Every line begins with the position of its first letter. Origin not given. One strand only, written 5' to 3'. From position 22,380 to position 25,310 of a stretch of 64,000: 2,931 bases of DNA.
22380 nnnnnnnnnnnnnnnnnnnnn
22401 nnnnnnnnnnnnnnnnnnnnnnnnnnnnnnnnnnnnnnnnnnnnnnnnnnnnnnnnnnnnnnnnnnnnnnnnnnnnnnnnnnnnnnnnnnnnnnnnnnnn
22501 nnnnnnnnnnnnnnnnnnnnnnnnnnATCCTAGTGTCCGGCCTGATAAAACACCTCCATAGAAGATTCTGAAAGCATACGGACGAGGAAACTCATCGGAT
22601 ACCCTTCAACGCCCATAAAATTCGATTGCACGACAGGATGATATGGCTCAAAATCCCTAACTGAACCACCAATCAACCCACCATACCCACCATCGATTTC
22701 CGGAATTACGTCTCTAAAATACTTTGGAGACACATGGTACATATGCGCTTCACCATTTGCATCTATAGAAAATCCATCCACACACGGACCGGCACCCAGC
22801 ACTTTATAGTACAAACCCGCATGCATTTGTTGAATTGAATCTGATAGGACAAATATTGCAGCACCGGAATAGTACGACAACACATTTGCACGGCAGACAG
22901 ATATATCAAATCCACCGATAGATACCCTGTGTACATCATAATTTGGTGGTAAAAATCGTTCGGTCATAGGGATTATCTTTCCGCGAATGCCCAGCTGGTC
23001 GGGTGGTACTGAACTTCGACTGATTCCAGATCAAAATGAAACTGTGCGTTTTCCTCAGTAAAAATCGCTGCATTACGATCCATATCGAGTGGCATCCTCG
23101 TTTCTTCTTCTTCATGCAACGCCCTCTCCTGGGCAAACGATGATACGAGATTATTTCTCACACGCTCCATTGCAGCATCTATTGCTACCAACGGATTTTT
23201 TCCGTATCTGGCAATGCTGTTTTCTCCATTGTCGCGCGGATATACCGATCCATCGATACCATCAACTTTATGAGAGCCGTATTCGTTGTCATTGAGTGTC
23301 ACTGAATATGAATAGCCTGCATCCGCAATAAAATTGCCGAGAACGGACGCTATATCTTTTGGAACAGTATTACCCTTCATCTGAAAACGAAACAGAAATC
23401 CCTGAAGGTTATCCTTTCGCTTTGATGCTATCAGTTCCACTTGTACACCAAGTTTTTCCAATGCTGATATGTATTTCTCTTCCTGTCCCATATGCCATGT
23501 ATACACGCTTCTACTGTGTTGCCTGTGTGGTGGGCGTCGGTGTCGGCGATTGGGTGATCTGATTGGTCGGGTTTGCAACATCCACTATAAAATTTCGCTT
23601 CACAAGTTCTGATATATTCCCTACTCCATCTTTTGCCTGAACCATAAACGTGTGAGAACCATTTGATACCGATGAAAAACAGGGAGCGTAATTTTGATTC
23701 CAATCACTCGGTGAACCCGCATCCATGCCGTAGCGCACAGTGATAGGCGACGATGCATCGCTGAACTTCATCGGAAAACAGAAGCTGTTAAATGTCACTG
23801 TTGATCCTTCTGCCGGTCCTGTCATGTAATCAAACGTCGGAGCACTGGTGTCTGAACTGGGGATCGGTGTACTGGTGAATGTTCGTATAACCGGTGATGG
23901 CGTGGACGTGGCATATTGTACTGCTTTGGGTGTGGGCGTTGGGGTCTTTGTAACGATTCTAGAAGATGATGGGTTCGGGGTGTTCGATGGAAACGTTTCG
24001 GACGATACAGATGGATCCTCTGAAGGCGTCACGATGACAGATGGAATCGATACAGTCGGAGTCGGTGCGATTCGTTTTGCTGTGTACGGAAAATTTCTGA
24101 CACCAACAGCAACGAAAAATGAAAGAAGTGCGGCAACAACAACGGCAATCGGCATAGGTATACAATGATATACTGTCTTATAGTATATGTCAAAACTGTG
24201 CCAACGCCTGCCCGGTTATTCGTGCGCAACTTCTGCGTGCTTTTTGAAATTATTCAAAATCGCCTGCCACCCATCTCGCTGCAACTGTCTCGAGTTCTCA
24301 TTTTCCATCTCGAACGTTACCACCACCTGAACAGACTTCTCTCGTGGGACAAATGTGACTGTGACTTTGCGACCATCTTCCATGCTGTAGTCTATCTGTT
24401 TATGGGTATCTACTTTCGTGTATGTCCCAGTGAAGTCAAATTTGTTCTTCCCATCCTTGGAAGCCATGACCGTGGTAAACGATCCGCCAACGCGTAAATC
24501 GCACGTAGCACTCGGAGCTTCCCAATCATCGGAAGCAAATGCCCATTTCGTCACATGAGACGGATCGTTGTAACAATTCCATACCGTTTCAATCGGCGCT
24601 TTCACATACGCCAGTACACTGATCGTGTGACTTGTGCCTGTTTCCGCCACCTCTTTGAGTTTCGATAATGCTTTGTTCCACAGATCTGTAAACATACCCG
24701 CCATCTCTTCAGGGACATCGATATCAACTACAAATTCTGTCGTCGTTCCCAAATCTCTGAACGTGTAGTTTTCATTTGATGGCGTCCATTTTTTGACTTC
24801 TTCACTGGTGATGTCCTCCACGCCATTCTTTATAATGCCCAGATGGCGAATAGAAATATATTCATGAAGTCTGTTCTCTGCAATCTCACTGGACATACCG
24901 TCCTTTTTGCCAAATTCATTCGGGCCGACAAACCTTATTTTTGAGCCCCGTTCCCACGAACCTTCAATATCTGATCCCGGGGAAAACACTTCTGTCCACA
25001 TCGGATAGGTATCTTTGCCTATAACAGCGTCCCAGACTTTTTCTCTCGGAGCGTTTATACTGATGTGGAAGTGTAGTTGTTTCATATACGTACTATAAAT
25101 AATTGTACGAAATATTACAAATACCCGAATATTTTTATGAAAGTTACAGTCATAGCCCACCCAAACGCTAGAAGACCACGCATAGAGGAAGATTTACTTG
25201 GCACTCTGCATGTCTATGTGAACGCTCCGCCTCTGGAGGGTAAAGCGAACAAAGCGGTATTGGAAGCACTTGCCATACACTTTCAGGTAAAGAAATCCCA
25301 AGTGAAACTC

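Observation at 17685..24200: AT-rich accessory island with a SIR2_2-like protein, an SNase nuclease, methyltransferases and unknowns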

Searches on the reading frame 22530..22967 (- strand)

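Call 3: search_protein_families(library=pfam, proteins=[window:22530-22967:-], max_evalue=0.1)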
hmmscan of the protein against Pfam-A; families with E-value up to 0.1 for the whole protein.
window:22530-22967:- (145 aa): 0 families

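Call 4: search_protein_families(library=padloc, proteins=[window:22530-22967:-], max_evalue=0.1)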
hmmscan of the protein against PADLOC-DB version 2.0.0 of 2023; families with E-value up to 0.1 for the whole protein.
window:22530-22967:- (145 aa): 0 families

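Call 20: search_protein_families(library=ncbifam, proteins=[window:22530-22967:-], max_evalue=0.1)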
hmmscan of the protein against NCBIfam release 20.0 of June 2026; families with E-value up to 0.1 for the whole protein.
window:22530-22967:- (145 aa): 0 families

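Call 21: search_protein_families(library=phrogs, proteins=[window:22530-22967:-], max_evalue=0.1)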
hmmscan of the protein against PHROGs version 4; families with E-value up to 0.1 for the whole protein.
window:22530-22967:- (145 aa): 1 family
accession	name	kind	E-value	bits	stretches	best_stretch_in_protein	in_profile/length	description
phrog_20874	-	unknown function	0.054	14.6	0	13-35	30-52/56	-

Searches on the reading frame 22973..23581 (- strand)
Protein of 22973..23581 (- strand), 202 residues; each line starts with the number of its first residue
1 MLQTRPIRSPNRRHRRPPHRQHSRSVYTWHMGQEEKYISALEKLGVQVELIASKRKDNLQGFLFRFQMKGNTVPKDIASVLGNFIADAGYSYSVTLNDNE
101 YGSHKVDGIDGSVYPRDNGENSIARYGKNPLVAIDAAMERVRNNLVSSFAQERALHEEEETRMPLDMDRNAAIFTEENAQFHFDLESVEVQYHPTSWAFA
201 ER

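Call 3: search_protein_families(library=pfam, proteins=[window:22973-23581:-], max_evalue=0.1)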
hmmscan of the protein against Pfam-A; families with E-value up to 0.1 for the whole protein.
window:22973-23581:- (202 aa): 0 families

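Call 4: search_protein_families(library=padloc, proteins=[window:22973-23581:-], max_evalue=0.1)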
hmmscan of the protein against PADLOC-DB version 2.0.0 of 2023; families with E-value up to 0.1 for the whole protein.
window:22973-23581:- (202 aa): 0 families

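Call 20: search_protein_families(library=ncbifam, proteins=[window:22973-23581:-], max_evalue=0.1)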
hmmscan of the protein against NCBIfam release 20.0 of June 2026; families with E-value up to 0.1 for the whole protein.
window:22973-23581:- (202 aa): 0 families

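Call 21: search_protein_families(library=phrogs, proteins=[window:22973-23581:-], max_evalue=0.1)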
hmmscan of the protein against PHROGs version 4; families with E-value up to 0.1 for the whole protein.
window:22973-23581:- (202 aa): 1 family
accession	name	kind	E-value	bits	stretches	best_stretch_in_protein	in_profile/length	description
phrog_14115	-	unknown function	0.007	16.7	0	134-174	191-231/267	-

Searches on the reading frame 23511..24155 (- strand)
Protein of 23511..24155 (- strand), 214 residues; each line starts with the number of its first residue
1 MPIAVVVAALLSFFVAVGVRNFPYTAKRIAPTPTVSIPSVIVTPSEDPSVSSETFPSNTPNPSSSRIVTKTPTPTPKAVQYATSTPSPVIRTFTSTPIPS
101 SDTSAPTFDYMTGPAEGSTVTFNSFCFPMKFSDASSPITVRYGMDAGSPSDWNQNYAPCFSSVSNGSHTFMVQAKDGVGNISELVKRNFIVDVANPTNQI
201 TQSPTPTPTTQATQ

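Call 3: search_protein_families(library=pfam, proteins=[window:23511-24155:-], max_evalue=0.1)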
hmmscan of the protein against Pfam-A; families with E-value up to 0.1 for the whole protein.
window:23511-24155:- (214 aa): 2 families
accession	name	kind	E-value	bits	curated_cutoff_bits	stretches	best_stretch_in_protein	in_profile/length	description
PF00801.26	PKD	-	0.0085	16.5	23.5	1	115-182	12-73/80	PKD domain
PF19077.6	Big_13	-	0.031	15.2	27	1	161-192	70-101/102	Bacterial Ig-like domain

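Call 4: search_protein_families(library=padloc, proteins=[window:23511-24155:-], max_evalue=0.1)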
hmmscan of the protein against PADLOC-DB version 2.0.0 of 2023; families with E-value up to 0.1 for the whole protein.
window:23511-24155:- (214 aa): 0 families

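Call 20: search_protein_families(library=ncbifam, proteins=[window:23511-24155:-], max_evalue=0.1)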
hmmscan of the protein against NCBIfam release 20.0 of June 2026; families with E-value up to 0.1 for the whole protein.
window:23511-24155:- (214 aa): 2 families
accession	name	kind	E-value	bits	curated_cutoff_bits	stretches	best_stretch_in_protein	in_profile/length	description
NF047441.1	Lepto_OmpL47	equivalog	7.3e-07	29.1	250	1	127-203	260-334/336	multi-beta-barrel domain surface protein OmpL47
NF047446.1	barrel_OmpL47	domain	0.00032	21.1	40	1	140-191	21-68/68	OmpL47-type beta-barrel domain-containing protein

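Call 21: search_protein_families(library=phrogs, proteins=[window:23511-24155:-], max_evalue=0.1)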
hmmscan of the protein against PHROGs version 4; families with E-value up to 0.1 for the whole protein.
window:23511-24155:- (214 aa): 0 families

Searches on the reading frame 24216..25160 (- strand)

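Call 3: search_protein_families(library=pfam, proteins=[window:24216-25160:-], max_evalue=0.1)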
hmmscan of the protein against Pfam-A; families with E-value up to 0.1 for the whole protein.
window:24216-25160:- (314 aa): 3 families
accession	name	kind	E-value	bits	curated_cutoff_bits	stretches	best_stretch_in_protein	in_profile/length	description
PF08327.17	AHSA1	-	5.2e-26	91.8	22.1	2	187-309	1-124/125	Activator of Hsp90 ATPase homolog 1-like protein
PF10604.15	Polyketide_cyc2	-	2.8e-11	44.3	27.4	2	179-287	3-110/142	Polyketide cyclase / dehydrase and lipid transport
PF12143.14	PPO1_KFDV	-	0.077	13.5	26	0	215-281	58-123/130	Chloroplastic Polyphenol Oxidase C-terminal domain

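Call 4: search_protein_families(library=padloc, proteins=[window:24216-25160:-], max_evalue=0.1)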
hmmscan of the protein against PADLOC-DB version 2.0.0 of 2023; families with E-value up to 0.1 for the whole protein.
window:24216-25160:- (314 aa): 1 family
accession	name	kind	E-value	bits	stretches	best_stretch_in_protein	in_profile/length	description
PDLC01266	Cas11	-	0.012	14.2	1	249-289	42-81/97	CAS-I-A; effector_SS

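Call 20: search_protein_families(library=ncbifam, proteins=[window:24216-25160:-], max_evalue=0.1)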
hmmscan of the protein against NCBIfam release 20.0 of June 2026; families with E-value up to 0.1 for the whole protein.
window:24216-25160:- (314 aa): 1 family
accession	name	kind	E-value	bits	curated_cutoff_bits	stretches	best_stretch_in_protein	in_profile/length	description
NF047960.1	TA_Rv0910_toxin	equivalog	2.8e-08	33.9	100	1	180-285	4-108/141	type II toxin-antitoxin system Rv0910 family toxin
